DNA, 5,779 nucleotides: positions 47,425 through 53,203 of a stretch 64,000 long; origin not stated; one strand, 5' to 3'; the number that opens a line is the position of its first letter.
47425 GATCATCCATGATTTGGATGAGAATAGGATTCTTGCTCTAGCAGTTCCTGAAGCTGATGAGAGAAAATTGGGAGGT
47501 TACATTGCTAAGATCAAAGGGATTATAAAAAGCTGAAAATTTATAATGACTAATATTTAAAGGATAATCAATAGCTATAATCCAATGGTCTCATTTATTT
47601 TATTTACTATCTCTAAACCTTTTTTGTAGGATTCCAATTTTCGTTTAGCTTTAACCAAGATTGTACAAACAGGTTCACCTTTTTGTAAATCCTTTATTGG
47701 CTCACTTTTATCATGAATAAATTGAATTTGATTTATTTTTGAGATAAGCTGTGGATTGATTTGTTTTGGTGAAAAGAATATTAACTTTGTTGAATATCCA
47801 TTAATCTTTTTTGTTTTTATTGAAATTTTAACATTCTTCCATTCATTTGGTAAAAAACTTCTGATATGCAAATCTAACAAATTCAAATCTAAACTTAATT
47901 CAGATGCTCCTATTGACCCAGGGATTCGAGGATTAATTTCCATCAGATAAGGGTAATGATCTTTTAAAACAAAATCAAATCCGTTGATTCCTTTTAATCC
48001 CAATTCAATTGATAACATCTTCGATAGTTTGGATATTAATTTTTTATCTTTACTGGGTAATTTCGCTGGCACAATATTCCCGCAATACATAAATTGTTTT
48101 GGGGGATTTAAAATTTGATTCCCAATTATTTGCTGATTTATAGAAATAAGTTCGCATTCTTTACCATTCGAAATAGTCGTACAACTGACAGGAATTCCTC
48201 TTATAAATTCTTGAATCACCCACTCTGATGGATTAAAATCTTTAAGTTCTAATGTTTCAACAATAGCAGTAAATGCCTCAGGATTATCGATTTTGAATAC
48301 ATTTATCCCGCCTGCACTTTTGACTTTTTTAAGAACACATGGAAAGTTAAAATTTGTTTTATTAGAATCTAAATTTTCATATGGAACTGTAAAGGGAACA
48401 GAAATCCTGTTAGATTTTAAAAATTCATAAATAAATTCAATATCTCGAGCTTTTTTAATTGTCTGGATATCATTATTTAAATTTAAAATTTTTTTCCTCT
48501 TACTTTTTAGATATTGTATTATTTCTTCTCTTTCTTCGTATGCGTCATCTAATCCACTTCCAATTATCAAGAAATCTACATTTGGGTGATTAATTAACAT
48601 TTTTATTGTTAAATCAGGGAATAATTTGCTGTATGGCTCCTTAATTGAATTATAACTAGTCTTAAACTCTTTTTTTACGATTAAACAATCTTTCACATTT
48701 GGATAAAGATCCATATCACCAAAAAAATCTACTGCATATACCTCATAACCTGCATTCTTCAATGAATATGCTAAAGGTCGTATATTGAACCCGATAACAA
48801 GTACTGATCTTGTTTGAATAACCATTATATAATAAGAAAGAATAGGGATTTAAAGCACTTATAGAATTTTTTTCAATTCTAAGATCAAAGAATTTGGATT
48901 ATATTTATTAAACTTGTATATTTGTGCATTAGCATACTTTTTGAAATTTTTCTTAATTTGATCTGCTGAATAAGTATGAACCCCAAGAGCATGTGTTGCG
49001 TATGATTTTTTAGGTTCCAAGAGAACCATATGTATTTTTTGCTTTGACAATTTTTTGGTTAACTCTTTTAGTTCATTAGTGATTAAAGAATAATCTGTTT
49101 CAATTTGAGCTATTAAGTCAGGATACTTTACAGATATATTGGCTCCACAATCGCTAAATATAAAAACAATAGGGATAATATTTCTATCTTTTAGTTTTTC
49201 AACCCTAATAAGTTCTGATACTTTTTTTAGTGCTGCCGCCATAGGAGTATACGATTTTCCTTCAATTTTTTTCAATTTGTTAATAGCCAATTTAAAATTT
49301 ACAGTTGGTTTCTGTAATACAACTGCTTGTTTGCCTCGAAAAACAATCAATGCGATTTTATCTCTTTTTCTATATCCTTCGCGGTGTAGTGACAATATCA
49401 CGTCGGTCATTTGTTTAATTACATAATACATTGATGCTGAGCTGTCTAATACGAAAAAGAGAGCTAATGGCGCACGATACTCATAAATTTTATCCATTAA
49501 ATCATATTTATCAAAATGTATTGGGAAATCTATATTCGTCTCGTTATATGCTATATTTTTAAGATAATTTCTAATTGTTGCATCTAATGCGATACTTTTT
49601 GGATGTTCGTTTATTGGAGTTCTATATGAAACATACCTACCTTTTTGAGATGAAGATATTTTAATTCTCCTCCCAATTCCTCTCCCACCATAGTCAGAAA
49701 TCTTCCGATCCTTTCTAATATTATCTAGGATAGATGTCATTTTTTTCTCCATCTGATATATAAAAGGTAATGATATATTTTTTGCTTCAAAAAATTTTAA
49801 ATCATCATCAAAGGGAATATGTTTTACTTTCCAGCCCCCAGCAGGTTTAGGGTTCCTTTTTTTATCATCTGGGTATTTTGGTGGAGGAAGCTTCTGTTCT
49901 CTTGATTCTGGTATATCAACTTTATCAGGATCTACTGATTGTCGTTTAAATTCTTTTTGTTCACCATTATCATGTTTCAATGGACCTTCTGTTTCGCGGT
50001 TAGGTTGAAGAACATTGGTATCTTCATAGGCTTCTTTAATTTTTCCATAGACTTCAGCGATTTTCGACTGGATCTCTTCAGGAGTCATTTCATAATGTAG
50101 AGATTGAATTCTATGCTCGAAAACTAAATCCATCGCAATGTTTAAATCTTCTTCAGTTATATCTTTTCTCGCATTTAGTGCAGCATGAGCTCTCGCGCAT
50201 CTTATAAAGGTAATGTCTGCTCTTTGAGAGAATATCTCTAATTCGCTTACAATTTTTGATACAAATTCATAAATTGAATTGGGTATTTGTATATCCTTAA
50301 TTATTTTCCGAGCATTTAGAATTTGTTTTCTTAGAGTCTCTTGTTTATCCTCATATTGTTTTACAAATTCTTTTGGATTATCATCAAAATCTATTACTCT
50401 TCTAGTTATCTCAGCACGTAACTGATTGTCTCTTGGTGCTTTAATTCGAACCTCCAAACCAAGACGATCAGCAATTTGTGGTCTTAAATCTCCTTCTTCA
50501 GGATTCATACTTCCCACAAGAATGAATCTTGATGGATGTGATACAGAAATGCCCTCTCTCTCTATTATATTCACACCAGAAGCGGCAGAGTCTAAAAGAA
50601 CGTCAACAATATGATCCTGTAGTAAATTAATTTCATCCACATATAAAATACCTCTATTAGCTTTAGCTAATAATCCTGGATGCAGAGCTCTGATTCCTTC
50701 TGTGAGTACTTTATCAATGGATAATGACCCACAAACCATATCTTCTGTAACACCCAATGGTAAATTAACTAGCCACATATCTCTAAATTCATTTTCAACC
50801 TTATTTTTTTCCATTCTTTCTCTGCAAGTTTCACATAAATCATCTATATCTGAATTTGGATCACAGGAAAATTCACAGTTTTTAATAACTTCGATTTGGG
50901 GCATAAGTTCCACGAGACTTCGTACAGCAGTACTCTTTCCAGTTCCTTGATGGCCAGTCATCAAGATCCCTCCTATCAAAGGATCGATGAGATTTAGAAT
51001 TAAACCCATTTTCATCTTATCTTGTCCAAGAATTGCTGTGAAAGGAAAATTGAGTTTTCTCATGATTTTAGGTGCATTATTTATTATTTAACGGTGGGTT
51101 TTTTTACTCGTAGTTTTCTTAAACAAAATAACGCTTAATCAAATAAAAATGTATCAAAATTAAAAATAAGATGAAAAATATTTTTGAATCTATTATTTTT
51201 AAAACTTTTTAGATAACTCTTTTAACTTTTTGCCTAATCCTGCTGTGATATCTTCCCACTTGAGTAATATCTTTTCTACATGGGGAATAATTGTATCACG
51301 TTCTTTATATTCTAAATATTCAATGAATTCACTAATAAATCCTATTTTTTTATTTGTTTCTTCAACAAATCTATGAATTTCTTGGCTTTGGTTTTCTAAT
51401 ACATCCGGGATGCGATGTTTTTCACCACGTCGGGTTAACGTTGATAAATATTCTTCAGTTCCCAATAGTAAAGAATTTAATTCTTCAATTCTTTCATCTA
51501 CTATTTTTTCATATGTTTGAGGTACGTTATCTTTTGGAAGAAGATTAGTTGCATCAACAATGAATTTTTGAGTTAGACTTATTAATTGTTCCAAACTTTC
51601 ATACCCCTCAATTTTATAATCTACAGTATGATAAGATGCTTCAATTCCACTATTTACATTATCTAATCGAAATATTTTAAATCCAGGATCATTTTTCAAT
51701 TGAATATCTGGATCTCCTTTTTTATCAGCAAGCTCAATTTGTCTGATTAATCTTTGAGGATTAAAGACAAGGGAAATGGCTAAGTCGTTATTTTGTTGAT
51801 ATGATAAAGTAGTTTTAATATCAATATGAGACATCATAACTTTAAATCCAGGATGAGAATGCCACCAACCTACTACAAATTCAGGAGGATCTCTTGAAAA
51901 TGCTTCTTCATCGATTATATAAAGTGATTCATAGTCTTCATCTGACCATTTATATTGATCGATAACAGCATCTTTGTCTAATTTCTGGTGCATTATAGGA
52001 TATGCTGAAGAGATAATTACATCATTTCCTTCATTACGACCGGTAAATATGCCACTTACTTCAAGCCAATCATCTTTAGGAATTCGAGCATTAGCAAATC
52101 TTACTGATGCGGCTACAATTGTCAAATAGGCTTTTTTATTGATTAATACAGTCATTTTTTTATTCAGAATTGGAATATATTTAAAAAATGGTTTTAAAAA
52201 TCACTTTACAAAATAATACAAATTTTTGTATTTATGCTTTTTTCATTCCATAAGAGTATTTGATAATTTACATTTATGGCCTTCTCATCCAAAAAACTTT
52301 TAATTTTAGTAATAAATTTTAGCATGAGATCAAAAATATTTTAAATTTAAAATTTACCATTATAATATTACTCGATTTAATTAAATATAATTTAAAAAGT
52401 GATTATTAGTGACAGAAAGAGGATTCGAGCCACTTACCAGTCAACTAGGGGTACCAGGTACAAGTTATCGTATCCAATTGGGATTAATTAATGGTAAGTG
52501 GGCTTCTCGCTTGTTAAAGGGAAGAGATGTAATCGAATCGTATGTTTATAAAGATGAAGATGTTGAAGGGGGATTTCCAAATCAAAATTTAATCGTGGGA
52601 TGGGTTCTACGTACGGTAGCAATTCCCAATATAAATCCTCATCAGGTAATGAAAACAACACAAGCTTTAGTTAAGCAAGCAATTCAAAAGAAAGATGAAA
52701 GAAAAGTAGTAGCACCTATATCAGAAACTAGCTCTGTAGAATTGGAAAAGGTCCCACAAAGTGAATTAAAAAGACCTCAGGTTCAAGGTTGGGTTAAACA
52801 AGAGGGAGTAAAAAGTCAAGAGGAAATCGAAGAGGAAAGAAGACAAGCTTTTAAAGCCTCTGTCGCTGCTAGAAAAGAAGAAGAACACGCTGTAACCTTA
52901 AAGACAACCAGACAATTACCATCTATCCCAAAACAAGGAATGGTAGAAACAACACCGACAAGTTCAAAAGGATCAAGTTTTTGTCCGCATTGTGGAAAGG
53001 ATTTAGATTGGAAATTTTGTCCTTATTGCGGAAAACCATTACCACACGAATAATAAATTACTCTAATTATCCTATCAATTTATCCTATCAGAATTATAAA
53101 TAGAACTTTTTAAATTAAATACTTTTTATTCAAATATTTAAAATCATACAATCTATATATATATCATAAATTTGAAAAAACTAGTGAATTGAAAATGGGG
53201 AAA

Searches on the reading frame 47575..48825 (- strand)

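Call 57: search_protein_families(library=ncbifam, proteins=[window:47575-48825:-], max_evalue=0.01)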
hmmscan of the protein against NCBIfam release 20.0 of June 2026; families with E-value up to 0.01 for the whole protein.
window:47575-48825:- (416 aa): 41 families (the best 25 are shown)
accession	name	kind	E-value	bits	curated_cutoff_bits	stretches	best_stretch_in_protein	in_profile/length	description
NF040722.1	MfnD_Meth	equivalog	3.5e-13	49.6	400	1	200-306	159-256/288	tyramine--L-glutamate ligase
NF009402.0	PRK12767.1-1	equivalog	4.4e-13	48.7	218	1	74-305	65-280/329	carbamoyl phosphate synthase-like protein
NF053643.1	Ddl_archaea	equivalog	4.4e-11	42.4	500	1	113-342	91-312/367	putative pseudomurein biosynthesis ATP-grasp protein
TIGR03909.1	pyrrolys_PylC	equivalog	5.5e-10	38.5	248.3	1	153-412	117-372/374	3-methylornithine--L-lysine ligase PylC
TIGR01205.1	D_ala_D_alaTIGR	subfamily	8.4e-10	38.1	245.65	1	154-309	140-294/318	D-alanine--D-alanine ligase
TIGR01369.1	CPSaseII_lrg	equivalog_domain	1.9e-09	35.7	1027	1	100-357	643-898/1052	carbamoyl-phosphate synthase (glutamine-hydrolyzing) large subunit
NF011169.0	PRK14571.1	equivalog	2.6e-09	36.8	404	1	131-312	98-275/300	D-alanyl-alanine synthetase A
NF002563.0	PRK02186.1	subfamily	1.3e-08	33.6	625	1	122-326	101-304/890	argininosuccinate lyase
NF000206.1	D_ala_D_lac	equivalog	1.6e-08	34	550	1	117-303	121-311/342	D-alanine--(R)-lactate ligase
NF002527.0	PRK01966.1-3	equivalog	1.1e-07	31.4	310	1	153-308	149-304/332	D-alanine--D-alanine ligase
NF009405.0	PRK12767.1-4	equivalog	2.2e-07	30.2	390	1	115-303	99-268/320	carbamoyl phosphate synthase-like protein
NF002378.0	PRK01372.1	subfamily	2.7e-07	29.6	243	1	139-303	111-272/305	D-alanine--D-alanine ligase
NF000207.3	D_ala_D_ser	equivalog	3.4e-07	29.7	520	1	153-308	162-315/342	D-alanine--D-serine ligase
NF011170.0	PRK14572.1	equivalog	3.6e-07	29.6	489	1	157-308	168-321/351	D-alanyl-alanine synthetase A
NF012215.1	D_ala_D_lac_VanD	exception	4.6e-07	29.5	700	1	115-303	119-311/343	D-alanine--(R)-lactate ligase VanD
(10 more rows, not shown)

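Call 76: search_protein_families(library=padloc, proteins=[window:47575-48825:-], max_evalue=0.001)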
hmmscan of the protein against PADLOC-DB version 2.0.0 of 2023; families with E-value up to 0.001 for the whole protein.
window:47575-48825:- (416 aa): 0 families

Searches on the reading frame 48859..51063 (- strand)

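Call 57: search_protein_families(library=ncbifam, proteins=[window:48859-51063:-], max_evalue=0.01)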
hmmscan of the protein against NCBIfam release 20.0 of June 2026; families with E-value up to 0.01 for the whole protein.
window:48859-51063:- (734 aa): 7 families
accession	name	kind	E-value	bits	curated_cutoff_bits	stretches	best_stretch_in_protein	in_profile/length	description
TIGR02442.1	Cob-chelat-sub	hypoth_equivalog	1.2e-175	585.6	779.45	1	6-687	1-619/641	putative cobaltochelatase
TIGR02030.1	BchI-ChlI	equivalog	4.8e-116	387.6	466.95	1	6-322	1-317/337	magnesium chelatase ATPase subunit I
TIGR02031.1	BchD-ChlD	equivalog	9.7e-97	325.1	499.55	1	15-690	1-581/608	magnesium chelatase ATPase subunit D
NF009943.0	PRK13406.1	equivalog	1.1e-36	126.6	571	1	81-645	38-513/585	magnesium chelatase subunit D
TIGR00368.1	TIGR00368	hypoth_equivalog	1.6e-08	33.6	362.4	1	126-188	285-347/499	YifB family Mg chelatase-like AAA ATPase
NF007365.0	PRK09862.1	equivalog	1.7e-06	27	530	1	127-189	285-347/506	YifB family Mg chelatase-like AAA ATPase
TIGR00764.1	lon_rel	equivalog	0.001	17.8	516.6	0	127-157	208-238/608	ATP-dependent protease LonB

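Call 76: search_protein_families(library=padloc, proteins=[window:48859-51063:-], max_evalue=0.001)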
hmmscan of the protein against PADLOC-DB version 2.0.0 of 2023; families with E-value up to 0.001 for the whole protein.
window:48859-51063:- (734 aa): 1 family
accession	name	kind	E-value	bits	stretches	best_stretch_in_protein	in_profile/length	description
PDLC01994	RtcR_PspF1--CARF_AAA_HTH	-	0.0001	19.5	0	128-202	242-318/468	-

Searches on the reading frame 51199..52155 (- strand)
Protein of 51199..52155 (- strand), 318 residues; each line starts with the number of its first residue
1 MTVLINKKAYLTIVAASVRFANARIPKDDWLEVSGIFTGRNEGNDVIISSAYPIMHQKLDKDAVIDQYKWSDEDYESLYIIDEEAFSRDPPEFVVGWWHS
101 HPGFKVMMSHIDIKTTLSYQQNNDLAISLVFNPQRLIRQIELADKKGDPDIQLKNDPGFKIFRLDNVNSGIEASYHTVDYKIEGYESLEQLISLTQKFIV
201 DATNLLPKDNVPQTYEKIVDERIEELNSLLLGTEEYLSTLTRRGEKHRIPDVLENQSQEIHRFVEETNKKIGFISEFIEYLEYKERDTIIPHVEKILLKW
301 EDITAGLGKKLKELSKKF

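Call 3: search_protein_families(library=pfam, proteins=[window:51199-52155:-], max_evalue=0.1)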
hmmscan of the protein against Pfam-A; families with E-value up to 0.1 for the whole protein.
window:51199-52155:- (318 aa): 3 families
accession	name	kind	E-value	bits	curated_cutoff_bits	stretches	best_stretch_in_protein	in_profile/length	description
PF01398.27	JAB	-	2e-12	47.4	22.5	1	2-122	5-114/117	JAB1/Mov34/MPN/PAD-1 ubiquitin protease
PF14464.11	Prok-JAB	-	0.0018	18.6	25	1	28-114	15-88/114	Prokaryotic homologs of the JAB domain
PF01540.21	Lipoprotein_7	-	0.07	14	24.1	0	251-314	38-97/112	Adhesin lipoprotein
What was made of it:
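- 51199..52155 (-): Gene C: third MPN+ paralog (318 aa, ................) with a helical tail of about 130 aa, divergently placed. Conserved next to the pair; functional link uncertain. Pfam JAB 2e-12 (call 3).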

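Call 57: search_protein_families(library=ncbifam, proteins=[window:51199-52155:-], max_evalue=0.01)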
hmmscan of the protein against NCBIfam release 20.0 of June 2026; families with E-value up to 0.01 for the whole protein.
window:51199-52155:- (318 aa): 1 family
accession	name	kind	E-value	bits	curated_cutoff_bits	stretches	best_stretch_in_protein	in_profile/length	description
NF041370.1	desamp_Halo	equivalog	0.0087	16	130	0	20-114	12-97/133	desampylase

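Call 76: search_protein_families(library=padloc, proteins=[window:51199-52155:-], max_evalue=0.001)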
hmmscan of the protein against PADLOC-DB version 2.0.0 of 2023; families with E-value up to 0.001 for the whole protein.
window:51199-52155:- (318 aa): 6 families
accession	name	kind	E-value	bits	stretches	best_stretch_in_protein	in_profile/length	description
PDLC00890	JAB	-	5.4e-07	27.3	1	30-127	31-123/157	JAB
PDLC00895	JAB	-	1.2e-05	23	1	19-128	20-122/162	JAB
PDLC00907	JAB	-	9.5e-05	20.6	0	95-117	57-79/140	JAB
PDLC00896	JAB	-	0.00011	19.9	1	20-128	23-127/159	JAB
PDLC00727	Effector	-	0.00011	18.8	1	31-131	28-124/590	TIR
PDLC00905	JAB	-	0.00051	18.2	0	95-118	84-107/154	JAB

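Call 77: search_solved_structures(query=window:51199-52155:-, max_evalue=0.01)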
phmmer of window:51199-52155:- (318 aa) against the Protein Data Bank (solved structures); distinct sequences matched with E-value up to 0.01: 46.
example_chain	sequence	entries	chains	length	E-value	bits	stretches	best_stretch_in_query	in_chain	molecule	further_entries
9is6_E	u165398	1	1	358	9.7e-09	38.1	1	29-138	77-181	COP9 signalosome complex subunit 5b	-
8amz_V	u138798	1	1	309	3.1e-08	36.5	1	90-141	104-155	26S proteasome regulatory subunit RPN11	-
5jog_A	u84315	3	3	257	3.9e-08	36.2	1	30-138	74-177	COP9 signalosome complex subunit 5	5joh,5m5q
4f7o_A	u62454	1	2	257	3.9e-08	36.2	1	30-138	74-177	COP9 signalosome complex subunit 5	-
6r7f_E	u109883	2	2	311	5.5e-08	35.6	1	30-138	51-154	COP9 signalosome complex subunit 5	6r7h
5u4p_B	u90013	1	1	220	5.9e-08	35.5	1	91-138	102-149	26S proteasome regulatory subunit RPN11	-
4ocl_B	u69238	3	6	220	5.9e-08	35.5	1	91-138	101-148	26S proteasome regulatory subunit RPN11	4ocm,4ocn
5w83_B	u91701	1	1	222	6e-08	35.5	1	91-138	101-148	Ubiquitin carboxyl-terminal hydrolase RPN11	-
4wsn_E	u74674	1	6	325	6e-08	35.5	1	30-138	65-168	COP9 signalosome complex subunit 5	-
4d18_E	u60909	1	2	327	6.1e-08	35.5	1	30-138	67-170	COP9 SIGNALOSOME COMPLEX SUBUNIT 5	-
4d10_E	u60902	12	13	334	6.4e-08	35.4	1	30-138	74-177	COP9 SIGNALOSOME COMPLEX SUBUNIT 5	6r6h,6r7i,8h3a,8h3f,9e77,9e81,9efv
9e5z_E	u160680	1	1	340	6.6e-08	35.4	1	30-138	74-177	COP9 signalosome complex subunit 5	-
4owp_B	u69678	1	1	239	6.9e-08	35.3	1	91-138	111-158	26S proteasome regulatory subunit RPN11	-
4o8x_B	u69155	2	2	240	6.9e-08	35.3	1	91-138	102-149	26S proteasome regulatory subunit RPN11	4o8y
6fvt_V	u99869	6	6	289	8.4e-08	35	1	91-138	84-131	Ubiquitin carboxyl-terminal hydrolase RPN11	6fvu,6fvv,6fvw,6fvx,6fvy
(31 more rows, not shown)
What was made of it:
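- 51199..52155 (-): PDB CSN5 1e-8 (call 77).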

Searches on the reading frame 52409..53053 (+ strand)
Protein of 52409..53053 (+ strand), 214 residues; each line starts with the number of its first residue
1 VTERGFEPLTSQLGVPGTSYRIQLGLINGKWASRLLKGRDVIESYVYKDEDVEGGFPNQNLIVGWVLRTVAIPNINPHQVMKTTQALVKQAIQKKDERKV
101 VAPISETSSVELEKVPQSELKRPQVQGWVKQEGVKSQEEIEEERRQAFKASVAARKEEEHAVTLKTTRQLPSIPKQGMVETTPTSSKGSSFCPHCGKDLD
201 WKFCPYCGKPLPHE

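Call 3: search_protein_families(library=pfam, proteins=[window:52409-53053:+], max_evalue=0.1)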
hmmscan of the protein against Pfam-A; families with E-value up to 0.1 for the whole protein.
window:52409-53053:+ (214 aa): 10 families
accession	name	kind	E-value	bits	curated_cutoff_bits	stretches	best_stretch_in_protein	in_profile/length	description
PF13248.11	Zn_ribbon_3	-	2.3e-06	27.3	27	2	192-211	5-26/26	zinc-ribbon domain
PF13240.11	Zn_Ribbon_1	-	7.6e-06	26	25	2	191-211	1-23/23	zinc-ribbon domain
PF24460.1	DUF7575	-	8.4e-06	25.5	28.5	1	192-212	6-28/28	Domain of unknown function (DUF7575)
PF12773.13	DZR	-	1e-05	26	27.3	1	186-212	9-35/45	Double zinc ribbon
PF18912.6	DZR_2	-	0.0072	16.6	27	1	186-213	18-48/56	Double zinc ribbon domain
PF22795.1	DUF4796_N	-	0.01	16.1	27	0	190-199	20-29/29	DUF4796 N-terminal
PF14803.11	Zn_ribbon_Nudix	-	0.016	15.6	25.6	0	191-202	2-13/34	Nudix N-terminal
PF20104.4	DUF6494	-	0.049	14.4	24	1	129-164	14-50/68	Family of unknown function (DUF6494)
PF07191.17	Zn_ribbon_6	-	0.067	13.6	25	0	186-211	13-39/67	Double zinc ribbon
PF06527.16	TniQ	-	0.099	13.7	27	0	61-197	11-115/142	TniQ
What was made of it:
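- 52409..53053 (+): Zn-ribbon protein (214 aa) directly upstream of A. Its N-terminal domain of about 95 aa is very highly conserved and matches no family. Conserved neighbour. Pfam zinc ribbons only (call 3).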

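Call 57: search_protein_families(library=ncbifam, proteins=[window:52409-53053:+], max_evalue=0.01)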
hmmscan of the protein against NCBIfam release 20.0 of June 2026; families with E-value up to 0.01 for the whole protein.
window:52409-53053:+ (214 aa): 0 families

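Call 76: search_protein_families(library=padloc, proteins=[window:52409-53053:+], max_evalue=0.001)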
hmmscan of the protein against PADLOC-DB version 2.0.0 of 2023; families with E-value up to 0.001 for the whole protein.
window:52409-53053:+ (214 aa): 0 families

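Call 78: find_homologous_proteins(query=window:52409-53053:+)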
Query window:52409-53053:+ (214 aa): 534 proteins with E <= 0.001 among 635 candidates; the best 120 are listed.
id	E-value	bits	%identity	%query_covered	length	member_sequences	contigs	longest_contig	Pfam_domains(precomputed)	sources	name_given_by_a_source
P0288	2.2e-129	447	92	100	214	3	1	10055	PF13240.12,PF12773.14,PF24460.2,PF13248.12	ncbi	ncbi:MAG: zinc ribbon domain-containing protein [Candidatus Hermodarchaeota archaeon]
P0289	4.3e-128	443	91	100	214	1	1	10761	PF13240.12,PF12773.14,PF24460.2,PF13248.12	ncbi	ncbi:MAG: zinc ribbon domain-containing protein [Promethearchaeota archaeon]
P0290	2.1e-127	441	91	100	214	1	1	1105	PF13240.12,PF12773.14,PF24460.2,PF13248.12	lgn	-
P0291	6.5e-126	436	88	100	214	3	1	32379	PF13240.12,PF12773.14,PF24460.2,PF13248.12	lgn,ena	-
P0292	2.1e-124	431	88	100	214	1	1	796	PF13240.12,PF12773.14,PF24460.2,PF13248.12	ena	-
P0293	6.4e-124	429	89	100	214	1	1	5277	PF13240.12,PF12773.14,PF24460.2,PF13248.12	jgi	jgi:hypothetical protein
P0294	1.5e-123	428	87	100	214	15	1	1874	PF13240.12,PF12773.14,PF24460.2,PF13248.12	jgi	-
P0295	5.6e-123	426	88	100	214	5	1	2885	PF13240.12,PF12773.14,PF13248.12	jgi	-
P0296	5.5e-118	410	84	100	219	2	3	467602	PF13240.12,PF12773.14,PF24460.2,PF13248.12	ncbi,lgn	ncbi:MAG: zinc ribbon domain-containing protein [Candidatus Hodarchaeota archaeon]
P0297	9.1e-118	409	84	100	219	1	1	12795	PF13240.12,PF12773.14,PF24460.2,PF13248.12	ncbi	ncbi:MAG: zinc ribbon domain-containing protein [Promethearchaeota archaeon]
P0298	1.5e-117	409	83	100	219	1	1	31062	PF13240.12,PF24460.2,PF13248.12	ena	-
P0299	1.8e-117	408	84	100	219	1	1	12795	PF13240.12,PF12773.14,PF24460.2,PF13248.12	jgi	jgi:hypothetical protein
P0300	3.6e-117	407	82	100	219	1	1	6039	PF13240.12,PF24460.2,PF13248.12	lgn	-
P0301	6.6e-117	407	83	100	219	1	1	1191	PF13240.12,PF12773.14,PF13248.12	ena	-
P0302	7.1e-117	406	82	100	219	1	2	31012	PF13240.12,PF24460.2,PF13248.12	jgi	-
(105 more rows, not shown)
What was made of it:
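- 52409..53053 (+): Family restricted to Lokiarchaeota MAGs (call 78).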
